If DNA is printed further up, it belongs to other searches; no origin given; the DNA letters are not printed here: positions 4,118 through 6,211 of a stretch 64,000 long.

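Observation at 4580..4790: The same AATT-core repeat inserted in frame in arginyl-tRNA synthetase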

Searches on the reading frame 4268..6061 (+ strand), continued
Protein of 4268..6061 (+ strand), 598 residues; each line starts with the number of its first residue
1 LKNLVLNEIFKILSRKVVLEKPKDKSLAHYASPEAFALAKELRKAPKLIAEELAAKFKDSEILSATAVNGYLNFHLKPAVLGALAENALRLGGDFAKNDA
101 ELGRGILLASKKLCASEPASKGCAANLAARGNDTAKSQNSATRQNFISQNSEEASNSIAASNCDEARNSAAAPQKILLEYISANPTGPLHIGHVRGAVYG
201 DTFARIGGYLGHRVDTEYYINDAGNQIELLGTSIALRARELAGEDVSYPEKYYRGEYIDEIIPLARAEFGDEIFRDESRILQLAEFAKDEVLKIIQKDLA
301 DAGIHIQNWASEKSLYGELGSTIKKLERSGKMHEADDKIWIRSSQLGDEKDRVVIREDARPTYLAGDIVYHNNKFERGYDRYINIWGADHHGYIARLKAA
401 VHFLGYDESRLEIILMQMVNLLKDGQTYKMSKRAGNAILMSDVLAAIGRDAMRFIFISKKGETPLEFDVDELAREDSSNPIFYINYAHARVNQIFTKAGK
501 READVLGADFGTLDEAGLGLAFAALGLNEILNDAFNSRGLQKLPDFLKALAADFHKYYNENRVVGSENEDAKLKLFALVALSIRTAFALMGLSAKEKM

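Call 45: find_encoding_contigs(protein=P0070, flank=3000, max_places=1)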
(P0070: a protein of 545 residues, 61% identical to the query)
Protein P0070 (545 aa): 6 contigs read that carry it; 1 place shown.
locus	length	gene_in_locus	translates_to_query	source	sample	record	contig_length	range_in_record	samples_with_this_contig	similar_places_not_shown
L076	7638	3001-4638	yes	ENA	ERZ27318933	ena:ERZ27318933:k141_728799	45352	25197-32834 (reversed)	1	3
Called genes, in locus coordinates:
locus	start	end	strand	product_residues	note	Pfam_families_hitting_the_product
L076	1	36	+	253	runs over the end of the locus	PF01311:Bac_export_1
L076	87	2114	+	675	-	-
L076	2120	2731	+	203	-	PF00625:Guanylate_kin, PF13238:AAA_18 (weak)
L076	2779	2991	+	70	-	PF02416:TatA_B_E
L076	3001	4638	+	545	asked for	PF03485:Arg_tRNA_synt_N, PF00750:tRNA-synt_1d, PF09334:tRNA-synt_1g (faint), PF00133:tRNA-synt_1 (weak), PF05746:DALR_1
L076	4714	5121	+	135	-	PF07179:SseB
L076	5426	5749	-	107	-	PF02410:RsfS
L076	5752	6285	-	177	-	PF01467:CTP_transf_like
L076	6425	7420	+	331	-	PF00044:Gp_dh_N, PF01113:DapB_N (faint), PF02800:Gp_dh_C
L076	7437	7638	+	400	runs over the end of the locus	PF00162:PGK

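Call 46: find_encoding_contigs(protein=P0039, flank=3000, max_places=1)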
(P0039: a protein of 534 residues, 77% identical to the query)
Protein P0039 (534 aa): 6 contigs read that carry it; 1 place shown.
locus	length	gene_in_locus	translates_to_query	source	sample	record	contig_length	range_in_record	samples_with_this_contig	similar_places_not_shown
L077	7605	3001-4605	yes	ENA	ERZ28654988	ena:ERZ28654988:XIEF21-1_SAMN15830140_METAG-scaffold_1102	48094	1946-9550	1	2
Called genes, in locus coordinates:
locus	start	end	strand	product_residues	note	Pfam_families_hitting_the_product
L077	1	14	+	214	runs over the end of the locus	PF13555:AAA_29 (weak), PF00005:ABC_tran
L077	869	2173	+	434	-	-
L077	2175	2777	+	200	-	PF00625:Guanylate_kin, PF01926:MMR_HSR1 (weak), PF03193:RsgA_GTPase (faint), PF13191:AAA_16 (weak), PF13238:AAA_18 (weak)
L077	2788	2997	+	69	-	PF02416:TatA_B_E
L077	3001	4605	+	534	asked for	PF03485:Arg_tRNA_synt_N, PF00750:tRNA-synt_1d, PF05746:DALR_1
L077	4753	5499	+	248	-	-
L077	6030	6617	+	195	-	PF01464:SLT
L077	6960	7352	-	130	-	-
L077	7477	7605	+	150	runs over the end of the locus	-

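Call 47: find_encoding_contigs(protein=P0037, flank=3000, max_places=1)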
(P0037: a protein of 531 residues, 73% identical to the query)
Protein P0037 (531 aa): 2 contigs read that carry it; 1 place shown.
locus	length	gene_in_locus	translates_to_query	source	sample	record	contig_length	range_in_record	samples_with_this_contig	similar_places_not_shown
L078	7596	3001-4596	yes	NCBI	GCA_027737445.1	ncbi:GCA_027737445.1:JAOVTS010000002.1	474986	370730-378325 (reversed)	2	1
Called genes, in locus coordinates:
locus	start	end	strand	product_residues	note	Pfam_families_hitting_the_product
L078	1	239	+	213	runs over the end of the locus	PF13555:AAA_29 (weak), PF00005:ABC_tran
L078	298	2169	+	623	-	-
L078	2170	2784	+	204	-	PF00004:AAA (faint), PF00625:Guanylate_kin, PF03215:Rad17 (weak), PF13671:AAA_33 (faint)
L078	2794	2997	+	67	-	PF02416:TatA_B_E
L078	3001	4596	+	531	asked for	PF03485:Arg_tRNA_synt_N, PF00750:tRNA-synt_1d, PF05746:DALR_1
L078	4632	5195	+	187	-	-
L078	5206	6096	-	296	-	PF00892:EamA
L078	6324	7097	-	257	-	PF03435:Sacchrp_dh_NADP (faint), PF03446:NAD_binding_2 (weak), PF03807:F420_oxidored, PF14748:P5CR_dimer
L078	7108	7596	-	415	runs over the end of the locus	PF00171:Aldedh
